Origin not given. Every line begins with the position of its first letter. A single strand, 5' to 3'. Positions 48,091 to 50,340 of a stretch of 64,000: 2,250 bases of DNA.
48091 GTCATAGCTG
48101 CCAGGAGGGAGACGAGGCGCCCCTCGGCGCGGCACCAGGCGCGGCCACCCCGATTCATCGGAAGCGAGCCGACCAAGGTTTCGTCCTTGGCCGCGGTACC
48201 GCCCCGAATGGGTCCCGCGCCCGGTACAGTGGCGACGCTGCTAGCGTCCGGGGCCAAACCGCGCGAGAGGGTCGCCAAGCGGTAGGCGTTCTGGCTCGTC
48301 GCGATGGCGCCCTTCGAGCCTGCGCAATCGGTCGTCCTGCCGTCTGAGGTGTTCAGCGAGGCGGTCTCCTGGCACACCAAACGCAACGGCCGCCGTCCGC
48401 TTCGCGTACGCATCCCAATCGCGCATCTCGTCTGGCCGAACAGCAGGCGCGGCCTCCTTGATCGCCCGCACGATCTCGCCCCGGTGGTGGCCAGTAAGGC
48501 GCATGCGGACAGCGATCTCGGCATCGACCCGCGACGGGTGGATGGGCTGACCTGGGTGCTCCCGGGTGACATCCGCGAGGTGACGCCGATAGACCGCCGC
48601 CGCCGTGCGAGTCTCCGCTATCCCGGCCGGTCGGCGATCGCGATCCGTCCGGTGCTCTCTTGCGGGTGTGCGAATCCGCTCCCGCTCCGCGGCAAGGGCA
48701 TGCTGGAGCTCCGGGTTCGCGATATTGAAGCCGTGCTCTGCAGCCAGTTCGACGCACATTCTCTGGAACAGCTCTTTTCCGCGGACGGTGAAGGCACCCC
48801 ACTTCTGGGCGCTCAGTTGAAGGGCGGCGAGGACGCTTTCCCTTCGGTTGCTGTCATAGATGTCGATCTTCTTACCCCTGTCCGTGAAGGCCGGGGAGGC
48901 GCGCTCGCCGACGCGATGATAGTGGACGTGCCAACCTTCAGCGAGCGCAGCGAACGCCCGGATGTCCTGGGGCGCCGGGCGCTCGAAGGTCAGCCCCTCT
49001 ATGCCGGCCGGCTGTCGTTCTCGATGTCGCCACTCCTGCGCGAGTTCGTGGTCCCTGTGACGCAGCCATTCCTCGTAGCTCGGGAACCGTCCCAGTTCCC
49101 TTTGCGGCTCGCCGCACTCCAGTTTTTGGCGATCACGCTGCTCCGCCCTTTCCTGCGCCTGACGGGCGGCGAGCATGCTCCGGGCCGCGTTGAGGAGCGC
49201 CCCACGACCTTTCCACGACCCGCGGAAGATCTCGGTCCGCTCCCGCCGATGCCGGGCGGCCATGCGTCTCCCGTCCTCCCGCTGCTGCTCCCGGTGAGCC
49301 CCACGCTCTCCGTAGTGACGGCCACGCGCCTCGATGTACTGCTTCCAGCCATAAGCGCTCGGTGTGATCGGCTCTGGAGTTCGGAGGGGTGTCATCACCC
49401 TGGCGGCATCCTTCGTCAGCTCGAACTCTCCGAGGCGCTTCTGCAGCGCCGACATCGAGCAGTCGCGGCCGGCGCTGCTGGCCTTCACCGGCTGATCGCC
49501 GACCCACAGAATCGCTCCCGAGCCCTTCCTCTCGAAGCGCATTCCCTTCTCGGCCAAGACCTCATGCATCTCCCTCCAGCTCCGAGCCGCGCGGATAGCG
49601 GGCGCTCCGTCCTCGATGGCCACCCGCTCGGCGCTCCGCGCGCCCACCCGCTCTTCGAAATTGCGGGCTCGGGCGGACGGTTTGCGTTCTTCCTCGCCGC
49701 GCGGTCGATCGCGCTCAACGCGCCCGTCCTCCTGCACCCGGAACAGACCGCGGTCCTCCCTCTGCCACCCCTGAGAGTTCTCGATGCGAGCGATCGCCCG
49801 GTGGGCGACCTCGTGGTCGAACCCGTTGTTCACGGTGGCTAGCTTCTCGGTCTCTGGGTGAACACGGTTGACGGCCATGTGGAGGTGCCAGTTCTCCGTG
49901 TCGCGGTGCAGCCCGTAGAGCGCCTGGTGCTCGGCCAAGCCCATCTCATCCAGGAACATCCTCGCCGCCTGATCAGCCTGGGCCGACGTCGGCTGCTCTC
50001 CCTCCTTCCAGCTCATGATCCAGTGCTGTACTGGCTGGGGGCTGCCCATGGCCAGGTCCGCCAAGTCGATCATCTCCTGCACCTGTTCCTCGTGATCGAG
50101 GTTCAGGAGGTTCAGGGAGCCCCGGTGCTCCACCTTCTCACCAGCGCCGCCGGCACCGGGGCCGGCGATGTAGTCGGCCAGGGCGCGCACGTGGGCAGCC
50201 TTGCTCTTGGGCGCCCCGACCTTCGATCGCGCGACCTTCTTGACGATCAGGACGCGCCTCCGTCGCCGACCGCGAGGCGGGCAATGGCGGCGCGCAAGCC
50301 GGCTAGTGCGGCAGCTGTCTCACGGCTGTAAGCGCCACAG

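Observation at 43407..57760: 14.35-kb integrative mobilizable element at tRNA-Glu with an IncP-type relaxosome but no mating-pore genes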

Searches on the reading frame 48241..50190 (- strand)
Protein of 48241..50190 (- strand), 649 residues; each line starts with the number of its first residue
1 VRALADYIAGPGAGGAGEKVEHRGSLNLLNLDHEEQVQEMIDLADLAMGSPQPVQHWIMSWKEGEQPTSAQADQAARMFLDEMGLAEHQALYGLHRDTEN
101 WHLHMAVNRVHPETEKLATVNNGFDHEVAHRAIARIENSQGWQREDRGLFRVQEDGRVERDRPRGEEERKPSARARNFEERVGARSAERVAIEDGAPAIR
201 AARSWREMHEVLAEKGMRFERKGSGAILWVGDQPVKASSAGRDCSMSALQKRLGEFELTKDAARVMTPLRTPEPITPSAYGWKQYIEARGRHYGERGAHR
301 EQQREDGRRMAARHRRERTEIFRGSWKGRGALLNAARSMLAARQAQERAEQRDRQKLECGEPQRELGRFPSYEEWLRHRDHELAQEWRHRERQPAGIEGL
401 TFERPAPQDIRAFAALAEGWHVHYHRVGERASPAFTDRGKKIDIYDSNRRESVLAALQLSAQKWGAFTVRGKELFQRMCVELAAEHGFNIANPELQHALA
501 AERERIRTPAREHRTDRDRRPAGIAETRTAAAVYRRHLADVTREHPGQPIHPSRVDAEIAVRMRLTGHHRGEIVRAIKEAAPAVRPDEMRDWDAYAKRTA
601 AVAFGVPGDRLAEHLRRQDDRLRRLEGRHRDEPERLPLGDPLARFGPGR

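Call 8: search_protein_families(library=pfam, proteins=[window:48241-50190:-], max_evalue=0.01)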
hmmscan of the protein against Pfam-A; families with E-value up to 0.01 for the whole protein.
window:48241-50190:- (649 aa): 4 families
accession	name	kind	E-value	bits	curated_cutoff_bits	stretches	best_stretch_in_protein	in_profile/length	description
PF03432.20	Relaxase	-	5.4e-25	88.6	24.6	1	18-142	8-132/132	MobA/VirD2-like, nuclease domain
PF22863.1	TraI_middle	-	4.4e-18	65.7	27.6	1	173-257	2-87/89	TraI-like middle domain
PF18821.6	LPD7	-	4.6e-18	65.4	27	1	422-501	12-90/92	Large polyvalent protein-associated domain 7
PF22448.1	RepB_primase_C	-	5.9e-12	45.7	26.1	1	552-601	3-52/54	RepB DNA-primase C-terminal helical domain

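Call 11: find_homologous_proteins(query=window:48241-50190:-)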
Query window:48241-50190:- (649 aa): 915 proteins with E <= 0.001 among 8000 candidates; the best 120 are listed.
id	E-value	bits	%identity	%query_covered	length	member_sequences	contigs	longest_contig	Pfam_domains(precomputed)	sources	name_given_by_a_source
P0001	0.0e+0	1197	84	100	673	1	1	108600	PF18821.7,PF22448.2,PF22863.2,PF03432.21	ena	-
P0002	0.0e+0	1191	83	100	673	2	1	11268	PF18821.7,PF22448.2,PF22863.2,PF03432.21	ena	-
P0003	0.0e+0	1181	83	100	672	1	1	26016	PF18821.7,PF22448.2,PF22863.2,PF03432.21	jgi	jgi:Relaxase/Mobilisation nuclease domain/Large polyvalent protein-associated domain 7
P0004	0.0e+0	1178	84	99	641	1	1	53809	PF18821.7,PF22448.2,PF22863.2,PF03432.21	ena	-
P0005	0.0e+0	1170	83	100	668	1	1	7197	PF18821.7,PF22448.2,PF22863.2,PF03432.21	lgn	-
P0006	0.0e+0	1162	83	99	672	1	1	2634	PF18821.7,PF22448.2,PF22863.2,PF03432.21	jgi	jgi:hypothetical protein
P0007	0.0e+0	1161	82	100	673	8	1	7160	PF18821.7,PF22448.2,PF22863.2,PF03432.21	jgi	-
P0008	0.0e+0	1157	82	100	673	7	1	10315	PF18821.7,PF22448.2,PF22863.2,PF03432.21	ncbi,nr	ncbi:MAG TPA: TraI/MobA(P) family conjugative relaxase [Polyangia bacterium]|nr:TraI/MobA(P) family 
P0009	0.0e+0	1149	82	100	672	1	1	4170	PF18821.7,PF22448.2,PF22863.2,PF03432.21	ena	-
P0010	0.0e+0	1143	81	100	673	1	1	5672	PF18821.7,PF22448.2,PF22863.2,PF03432.21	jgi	jgi:hypothetical protein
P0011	0.0e+0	1134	81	100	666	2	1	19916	PF18821.7,PF22448.2,PF22863.2,PF03432.21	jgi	jgi:hypothetical protein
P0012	0.0e+0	1132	80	100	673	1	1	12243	PF18821.7,PF22448.2,PF22863.2,PF03432.21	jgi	jgi:relaxase-like protein/conjugative element/phage-associated large polyvalent protein/DNA relaxase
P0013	0.0e+0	1132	81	100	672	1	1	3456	PF18821.7,PF22448.2,PF22863.2,PF03432.21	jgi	jgi:hypothetical protein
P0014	0.0e+0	1129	81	100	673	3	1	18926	PF18821.7,PF22448.2,PF22863.2,PF03432.21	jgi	jgi:Relaxase/Mobilisation nuclease domain/Large polyvalent protein-associated domain 7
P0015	0.0e+0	1129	79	100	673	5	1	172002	PF18821.7,PF22448.2,PF22863.2,PF03432.21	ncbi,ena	-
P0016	0.0e+0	1112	79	100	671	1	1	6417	PF18821.7,PF22448.2,PF22863.2,PF03432.21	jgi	jgi:hypothetical protein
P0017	0.0e+0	1108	79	100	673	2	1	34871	PF18821.7,PF22448.2,PF22863.2,PF03432.21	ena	-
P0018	0.0e+0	1100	77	100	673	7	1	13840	PF18821.7,PF22448.2,PF22863.2,PF03432.21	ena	-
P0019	0.0e+0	1100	77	100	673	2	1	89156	PF18821.7,PF22448.2,PF22863.2,PF03432.21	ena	-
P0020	0.0e+0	1100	77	100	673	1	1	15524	PF18821.7,PF22448.2,PF22863.2,PF03432.21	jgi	jgi:Relaxase/Mobilisation nuclease domain/Large polyvalent protein-associated domain 7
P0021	0.0e+0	1092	78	98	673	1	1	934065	PF18821.7,PF22448.2,PF22863.2,PF03432.21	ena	-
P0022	0.0e+0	1091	77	100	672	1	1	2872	PF18821.7,PF22448.2,PF22863.2,PF03432.21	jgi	-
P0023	0.0e+0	1083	78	100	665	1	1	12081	PF18821.7,PF22448.2,PF22863.2,PF03432.21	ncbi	-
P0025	0.0e+0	1039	79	94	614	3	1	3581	PF18821.7,PF22448.2,PF22863.2,PF03432.21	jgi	jgi:hypothetical protein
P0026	0.0e+0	1034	77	97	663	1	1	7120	PF18821.7,PF22448.2,PF22863.2,PF03432.21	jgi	jgi:hypothetical protein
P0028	9.3e-279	945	78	87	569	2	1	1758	PF18821.7,PF22448.2,PF22863.2,PF03432.21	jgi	jgi:hypothetical protein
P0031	2.9e-269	913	76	86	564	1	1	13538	PF18821.7,PF22448.2,PF22863.2,PF03432.21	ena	-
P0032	4.2e-264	896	66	97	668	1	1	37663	PF18821.7,PF22448.2,PF22863.2,PF03432.21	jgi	jgi:hypothetical protein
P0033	6.0e-262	889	65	100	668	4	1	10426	PF18821.7,PF22448.2,PF22863.2,PF03432.21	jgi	jgi:hypothetical protein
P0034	5.6e-258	876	64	100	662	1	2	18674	PF18821.7,PF22448.2,PF22863.2,PF03432.21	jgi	jgi:hypothetical protein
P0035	5.3e-251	853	63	99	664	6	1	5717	PF18821.7,PF22448.2,PF22863.2,PF03432.21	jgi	-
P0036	7.5e-251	853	64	99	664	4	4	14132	PF18821.7,PF22448.2,PF22863.2,PF03432.21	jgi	jgi:hypothetical protein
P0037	9.0e-249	846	63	99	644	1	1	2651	PF18821.7,PF22448.2,PF22863.2,PF03432.21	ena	-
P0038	6.7e-248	843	63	99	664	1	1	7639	PF18821.7,PF22448.2,PF22863.2,PF03432.21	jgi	jgi:Relaxase/Mobilisation nuclease domain/Large polyvalent protein-associated domain 7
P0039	8.0e-248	843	63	99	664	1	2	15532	PF18821.7,PF22448.2,PF22863.2,PF03432.21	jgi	jgi:hypothetical protein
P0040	8.2e-248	843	61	99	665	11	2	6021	PF18821.7,PF22448.2,PF22863.2,PF03432.21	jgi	-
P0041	2.0e-247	841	62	98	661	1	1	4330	PF18821.7,PF22448.2,PF22863.2,PF03432.21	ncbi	-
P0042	3.3e-247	841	64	97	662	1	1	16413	PF18821.7,PF22448.2,PF22863.2,PF03432.21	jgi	jgi:hypothetical protein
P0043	3.3e-247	840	63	99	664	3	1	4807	PF18821.7,PF22448.2,PF22863.2,PF03432.21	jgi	-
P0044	1.2e-246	839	63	97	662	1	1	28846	PF18821.7,PF22448.2,PF22863.2,PF03432.21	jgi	jgi:Relaxase/Mobilisation nuclease domain/Large polyvalent protein-associated domain 7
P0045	2.7e-246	838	62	99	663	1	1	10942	PF18821.7,PF22448.2,PF22863.2,PF03432.21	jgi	jgi:hypothetical protein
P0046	3.8e-246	837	63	99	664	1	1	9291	PF18821.7,PF22448.2,PF22863.2,PF03432.21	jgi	jgi:hypothetical protein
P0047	7.6e-246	836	62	98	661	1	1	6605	PF18821.7,PF22448.2,PF22863.2,PF03432.21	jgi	jgi:hypothetical protein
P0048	1.4e-245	835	62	99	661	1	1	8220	PF18821.7,PF22448.2,PF22863.2,PF03432.21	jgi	jgi:hypothetical protein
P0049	1.8e-245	835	62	99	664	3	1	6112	PF18821.7,PF22448.2,PF22863.2,PF03432.21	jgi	jgi:hypothetical protein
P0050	2.1e-245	835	62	98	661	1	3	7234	PF18821.7,PF22448.2,PF22863.2,PF03432.21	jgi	jgi:hypothetical protein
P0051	6.6e-245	833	62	99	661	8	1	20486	PF18821.7,PF22448.2,PF22863.2,PF03432.21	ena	-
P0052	1.2e-244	832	61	98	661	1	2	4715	PF18821.7,PF22448.2,PF22863.2,PF03432.21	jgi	jgi:Relaxase/Mobilisation nuclease domain/Large polyvalent protein-associated domain 7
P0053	2.9e-244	831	61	99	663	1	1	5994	PF18821.7,PF22448.2,PF22863.2,PF03432.21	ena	-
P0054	3.8e-244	830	61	99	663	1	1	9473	PF18821.7,PF22448.2,PF22863.2,PF03432.21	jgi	jgi:Relaxase/Mobilisation nuclease domain/Large polyvalent protein-associated domain 7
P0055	6.2e-244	830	63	97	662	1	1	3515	PF18821.7,PF22448.2,PF22863.2,PF03432.21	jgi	jgi:hypothetical protein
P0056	1.5e-243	828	63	97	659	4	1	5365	PF18821.7,PF22448.2,PF22863.2,PF03432.21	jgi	jgi:hypothetical protein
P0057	1.5e-243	828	60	99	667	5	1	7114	PF18821.7,PF22448.2,PF22863.2,PF03432.21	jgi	-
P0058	1.6e-243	828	62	99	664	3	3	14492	PF18821.7,PF22448.2,PF22863.2,PF03432.21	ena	-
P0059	2.5e-243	828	63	97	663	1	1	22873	PF18821.7,PF22448.2,PF22863.2,PF03432.21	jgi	jgi:Relaxase/Mobilisation nuclease domain/Large polyvalent protein-associated domain 7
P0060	5.7e-243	827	61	99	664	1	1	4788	PF18821.7,PF22448.2,PF22863.2,PF03432.21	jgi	jgi:hypothetical protein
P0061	9.0e-243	826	61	99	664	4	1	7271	PF18821.7,PF22448.2,PF22863.2,PF03432.21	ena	-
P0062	1.0e-242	826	62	99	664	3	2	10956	PF18821.7,PF22448.2,PF22863.2,PF03432.21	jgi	jgi:hypothetical protein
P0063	4.4e-242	824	63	99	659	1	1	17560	PF18821.7,PF22448.2,PF22863.2,PF03432.21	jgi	jgi:relaxase-like protein/conjugative element/phage-associated large polyvalent protein/DNA relaxase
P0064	7.1e-241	820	64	97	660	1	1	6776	PF18821.7,PF22448.2,PF22863.2,PF03432.21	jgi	jgi:hypothetical protein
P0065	7.1e-241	820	62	97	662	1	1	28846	PF18821.7,PF22448.2,PF22863.2,PF03432.21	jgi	jgi:Relaxase/Mobilisation nuclease domain/Large polyvalent protein-associated domain 7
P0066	1.5e-240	819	62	97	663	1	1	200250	PF18821.7,PF22448.2,PF22863.2,PF03432.21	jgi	jgi:Relaxase/Mobilisation nuclease domain/Large polyvalent protein-associated domain 7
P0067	2.0e-240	818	60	100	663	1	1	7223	PF18821.7,PF22448.2,PF22863.2,PF03432.21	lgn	-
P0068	7.7e-240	816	62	97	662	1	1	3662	PF18821.7,PF22448.2,PF22863.2,PF03432.21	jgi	jgi:hypothetical protein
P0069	8.6e-240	816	62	99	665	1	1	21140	PF18821.7,PF22448.2,PF22863.2,PF03432.21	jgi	jgi:hypothetical protein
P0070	1.7e-239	815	61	99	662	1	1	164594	PF18821.7,PF22448.2,PF22863.2,PF03432.21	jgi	jgi:hypothetical protein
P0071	2.9e-239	814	64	96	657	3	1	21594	PF18821.7,PF22448.2,PF22863.2,PF03432.21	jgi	jgi:hypothetical protein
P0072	5.3e-239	813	77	78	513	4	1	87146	PF18821.7,PF22448.2,PF22863.2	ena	-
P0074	1.0e-238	812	62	97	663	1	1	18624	PF18821.7,PF22448.2,PF22863.2,PF03432.21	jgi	jgi:Relaxase/Mobilisation nuclease domain/Large polyvalent protein-associated domain 7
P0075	1.9e-238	812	63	97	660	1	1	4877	PF18821.7,PF22448.2,PF22863.2,PF03432.21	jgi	jgi:Relaxase/Mobilisation nuclease domain/Large polyvalent protein-associated domain 7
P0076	3.1e-238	811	62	97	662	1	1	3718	PF18821.7,PF22448.2,PF22863.2,PF03432.21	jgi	jgi:hypothetical protein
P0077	3.7e-238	811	63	97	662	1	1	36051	PF18821.7,PF22448.2,PF22863.2,PF03432.21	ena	-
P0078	5.3e-238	810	62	96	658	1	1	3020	PF18821.7,PF22448.2,PF22863.2,PF03432.21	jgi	jgi:relaxase-like protein/conjugative element/phage-associated large polyvalent protein/DNA relaxase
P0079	6.6e-237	806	62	97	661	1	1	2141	PF18821.7,PF22448.2,PF22863.2,PF03432.21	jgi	jgi:hypothetical protein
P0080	8.7e-237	806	60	99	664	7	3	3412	PF18821.7,PF22448.2,PF22863.2,PF03432.21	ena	-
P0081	1.1e-236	806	61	99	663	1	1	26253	PF18821.7,PF22448.2,PF22863.2,PF03432.21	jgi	jgi:Relaxase/Mobilisation nuclease domain/Large polyvalent protein-associated domain 7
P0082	1.3e-236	805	62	96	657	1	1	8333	PF18821.7,PF22448.2,PF22863.2,PF03432.21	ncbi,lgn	-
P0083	1.8e-236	805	61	97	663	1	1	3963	PF18821.7,PF22448.2,PF22863.2,PF03432.21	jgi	jgi:hypothetical protein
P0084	1.9e-236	805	63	96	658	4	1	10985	PF18821.7,PF22448.2,PF22863.2,PF03432.21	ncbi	ncbi:MAG: TraI/MobA(P) family conjugative relaxase [Myxococcales bacterium]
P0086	8.1e-236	803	60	99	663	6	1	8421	PF18821.7,PF22448.2,PF22863.2,PF03432.21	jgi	-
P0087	1.0e-235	803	61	97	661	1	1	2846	PF18821.7,PF22448.2,PF22863.2,PF03432.21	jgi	-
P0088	1.6e-235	802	62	97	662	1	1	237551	PF18821.7,PF22448.2,PF22863.2,PF03432.21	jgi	jgi:Relaxase/Mobilisation nuclease domain/Large polyvalent protein-associated domain 7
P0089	2.1e-235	801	62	99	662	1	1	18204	PF18821.7,PF22448.2,PF22863.2,PF03432.21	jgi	jgi:hypothetical protein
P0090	4.3e-235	800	62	96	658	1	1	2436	PF18821.7,PF22448.2,PF22863.2,PF03432.21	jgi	jgi:hypothetical protein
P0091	9.5e-235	799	61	99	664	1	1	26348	PF18821.7,PF22448.2,PF22863.2,PF03432.21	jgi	jgi:hypothetical protein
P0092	2.9e-234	798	60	97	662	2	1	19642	PF18821.7,PF22448.2,PF22863.2,PF03432.21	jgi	jgi:hypothetical protein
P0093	3.4e-234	798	60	98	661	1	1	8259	PF18821.7,PF22448.2,PF22863.2,PF03432.21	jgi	jgi:hypothetical protein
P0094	6.9e-234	797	77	74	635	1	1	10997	PF18821.7,PF22448.2,PF22863.2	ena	-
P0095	1.5e-233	795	61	95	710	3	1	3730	PF18821.7,PF22448.2,PF22863.2,PF03432.21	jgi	jgi:hypothetical protein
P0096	1.5e-233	795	61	97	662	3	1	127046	PF18821.7,PF22448.2,PF22863.2,PF03432.21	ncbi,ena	-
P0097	3.1e-233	794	59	99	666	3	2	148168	PF18821.7,PF22448.2,PF22863.2,PF03432.21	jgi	jgi:MobA/VirD2-like, nuclease domain/Large polyvalent protein-associated domain 7/TraI-like middle d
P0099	3.4e-233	794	61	99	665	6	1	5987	PF18821.7,PF22448.2,PF22863.2,PF03432.21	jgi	jgi:hypothetical protein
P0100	4.8e-233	794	60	99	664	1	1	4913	PF18821.7,PF22448.2,PF22863.2,PF03432.21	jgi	jgi:hypothetical protein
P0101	6.0e-233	793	61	96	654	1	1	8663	PF18821.7,PF22448.2,PF22863.2,PF03432.21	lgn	-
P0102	5.8e-232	790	61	96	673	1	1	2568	PF18821.7,PF22448.2,PF22863.2,PF03432.21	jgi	jgi:MobA/VirD2-like, nuclease domain/Large polyvalent protein-associated domain 7/TraI-like middle d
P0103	6.7e-232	790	60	99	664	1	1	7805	PF18821.7,PF22448.2,PF22863.2,PF03432.21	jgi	jgi:hypothetical protein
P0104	7.4e-232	790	61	97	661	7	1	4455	PF18821.7,PF22448.2,PF22863.2,PF03432.21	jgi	jgi:hypothetical protein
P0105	9.5e-232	789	60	97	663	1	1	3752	PF18821.7,PF22448.2,PF22863.2,PF03432.21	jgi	jgi:hypothetical protein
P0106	1.5e-231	789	61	99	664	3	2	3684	PF18821.7,PF22448.2,PF22863.2,PF03432.21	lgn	-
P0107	6.6e-231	787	60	99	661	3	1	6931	PF18821.7,PF22448.2,PF22863.2,PF03432.21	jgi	jgi:Relaxase/Mobilisation nuclease domain/Large polyvalent protein-associated domain 7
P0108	7.0e-231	787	61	100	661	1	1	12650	PF18821.7,PF22448.2,PF22863.2,PF03432.21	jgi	jgi:hypothetical protein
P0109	2.7e-230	785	61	97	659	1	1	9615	PF18821.7,PF22448.2,PF22863.2,PF03432.21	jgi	jgi:hypothetical protein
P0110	4.8e-230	784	60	100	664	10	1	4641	PF18821.7,PF22448.2,PF22863.2,PF03432.21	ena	-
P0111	5.7e-230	784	60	98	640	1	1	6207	PF18821.7,PF22448.2,PF22863.2,PF03432.21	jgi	jgi:hypothetical protein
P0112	2.0e-229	782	62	95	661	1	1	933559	PF18821.7,PF22448.2,PF22863.2,PF03432.21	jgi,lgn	jgi:hypothetical protein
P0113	3.2e-229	781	59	99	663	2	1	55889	PF18821.7,PF22448.2,PF22863.2,PF03432.21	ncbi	-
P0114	3.6e-229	781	61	99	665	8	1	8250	PF18821.7,PF22448.2,PF22863.2,PF03432.21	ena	-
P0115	6.7e-229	780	60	97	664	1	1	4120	PF18821.7,PF22448.2,PF22863.2,PF03432.21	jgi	jgi:hypothetical protein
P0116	7.5e-229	780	59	99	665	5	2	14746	PF18821.7,PF22448.2,PF22863.2,PF03432.21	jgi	jgi:hypothetical protein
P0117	1.6e-228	779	58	99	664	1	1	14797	PF18821.7,PF22448.2,PF22863.2,PF03432.21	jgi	jgi:hypothetical protein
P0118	1.1e-227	776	59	98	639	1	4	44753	PF18821.7,PF22448.2,PF22863.2,PF03432.21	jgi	jgi:hypothetical protein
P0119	1.1e-227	776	62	95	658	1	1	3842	PF18821.7,PF22448.2,PF22863.2,PF03432.21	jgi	-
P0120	2.0e-227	775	58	99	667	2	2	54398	PF18821.7,PF22448.2,PF22863.2,PF03432.21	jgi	-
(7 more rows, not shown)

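Call 12: search_protein_families(library=ncbifam, proteins=[window:48241-50190:-], max_evalue=0.01)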
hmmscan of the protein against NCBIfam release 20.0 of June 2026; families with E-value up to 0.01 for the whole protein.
window:48241-50190:- (649 aa): 2 families
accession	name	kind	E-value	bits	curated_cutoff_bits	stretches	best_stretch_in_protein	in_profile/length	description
NF041893.1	TraI_MobP_relax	equivalog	1.7e-79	268.1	250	1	2-465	17-502/502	TraI/MobA(P) family conjugative relaxase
NF041325.1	Bacteroid_MobB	subfamily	0.0093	15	400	0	67-138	79-147/420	conjugal transfer protein MobB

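Call 13: find_encoding_contigs(protein=P0001, flank=10000, max_places=3)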
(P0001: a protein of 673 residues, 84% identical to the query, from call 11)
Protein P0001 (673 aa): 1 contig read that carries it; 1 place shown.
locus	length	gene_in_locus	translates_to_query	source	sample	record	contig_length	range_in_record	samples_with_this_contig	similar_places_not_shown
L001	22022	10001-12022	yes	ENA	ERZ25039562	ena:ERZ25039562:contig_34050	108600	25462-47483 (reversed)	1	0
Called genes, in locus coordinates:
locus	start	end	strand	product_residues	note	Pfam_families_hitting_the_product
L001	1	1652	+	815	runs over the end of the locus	-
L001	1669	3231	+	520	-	-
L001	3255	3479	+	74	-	-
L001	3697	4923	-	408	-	PF00589:Phage_integrase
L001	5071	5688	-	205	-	PF04542:Sigma70_r2, PF04545:Sigma70_r4 (weak)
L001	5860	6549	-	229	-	PF25601:AAA_lid_14 (weak), PF00126:HTH_1 (faint), PF02954:HTH_8 (weak)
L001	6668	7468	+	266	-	-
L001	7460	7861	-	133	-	-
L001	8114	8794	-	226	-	-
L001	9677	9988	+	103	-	-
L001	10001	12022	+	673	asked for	PF03432:Relaxase, PF22863:TraI_middle, PF18821:LPD7, PF22448:RepB_primase_C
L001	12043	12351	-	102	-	PF00216:Bac_DNA_binding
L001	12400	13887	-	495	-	PF00089:Trypsin, PF13365:Trypsin_2, PF14685:PDZ_Tricorn (faint), PF00595:PDZ, PF13180:PDZ_2, PF17820:PDZ_6, PF00595:PDZ (weak), PF17820:PDZ_6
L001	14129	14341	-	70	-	-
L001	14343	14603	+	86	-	-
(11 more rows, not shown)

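Call 14: find_encoding_contigs(protein=P0015, flank=10000, max_places=3)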
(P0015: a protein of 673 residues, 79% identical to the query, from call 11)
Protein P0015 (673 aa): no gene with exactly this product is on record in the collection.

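Call 15: find_related_loci(query=window:48241-50190:-, collection=genome_contigs, flank=10000)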
Query window:48241-50190:- (649 aa) in genome_contigs; peptide patterns used: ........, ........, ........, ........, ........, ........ (x = any residue, [..] = any of these).
51 stretches matched a pattern; 11 encode a relative of the query (tblastn E <= 1e-3); 11 distinct loci.
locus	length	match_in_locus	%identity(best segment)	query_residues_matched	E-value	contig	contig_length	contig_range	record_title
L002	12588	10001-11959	82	1-649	0e+0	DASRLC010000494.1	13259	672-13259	MAG TPA_asm: Polyangia bacterium isolate SMAG_U10178 k141_268677, whole genome shotgun sequence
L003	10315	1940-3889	82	1-646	0e+0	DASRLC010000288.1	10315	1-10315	MAG TPA_asm: Polyangia bacterium isolate SMAG_U10178 k141_529290, whole genome shotgun sequence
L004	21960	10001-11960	81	1-649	0e+0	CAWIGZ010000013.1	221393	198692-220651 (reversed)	MAG: uncultured proteobacterium isolate MFD05502.bin.2.69 genome assembly, contig: contig_8940, whole genome shotgun seq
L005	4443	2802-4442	84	1-543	0e+0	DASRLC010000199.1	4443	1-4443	MAG TPA_asm: Polyangia bacterium isolate SMAG_U10178 k141_465274, whole genome shotgun sequence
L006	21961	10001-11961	77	1-649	0e+0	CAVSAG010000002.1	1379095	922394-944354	MAG: uncultured proteobacterium isolate MFD05841.bin.2.137 genome assembly, contig: contig_12194, whole genome shotgun s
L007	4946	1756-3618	63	1-628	0e+0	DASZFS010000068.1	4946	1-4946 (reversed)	MAG TPA_asm: Vicinamibacterales bacterium isolate SMAG_U6528 k141_3033858, whole genome shotgun sequence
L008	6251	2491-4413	59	1-641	0e+0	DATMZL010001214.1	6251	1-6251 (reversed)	MAG TPA_asm: Polyangia bacterium isolate SMAG_U13173 k141_393352, whole genome shotgun sequence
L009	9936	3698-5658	73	1-649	0e+0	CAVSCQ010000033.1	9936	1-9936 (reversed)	MAG: uncultured Solirubrobacterales bacterium isolate MFD05841.bin.2.205 genome assembly, contig: contig_70124, whole ge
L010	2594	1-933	63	43-349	1e-124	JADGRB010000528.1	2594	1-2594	MAG: Proteobacteria bacterium isolate Chersky.8_6 contig-100_10373, whole genome shotgun sequence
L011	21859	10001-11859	48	10-626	1e-109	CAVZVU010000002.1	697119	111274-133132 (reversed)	MAG: uncultured proteobacterium isolate MFD02134.bin.2.219 genome assembly, contig: contig_1516, whole genome shotgun se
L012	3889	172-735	89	1-188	6e-108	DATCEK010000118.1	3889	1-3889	MAG TPA_asm: Solirubrobacteraceae bacterium isolate SMAG_U7751 k141_225763, whole genome shotgun sequence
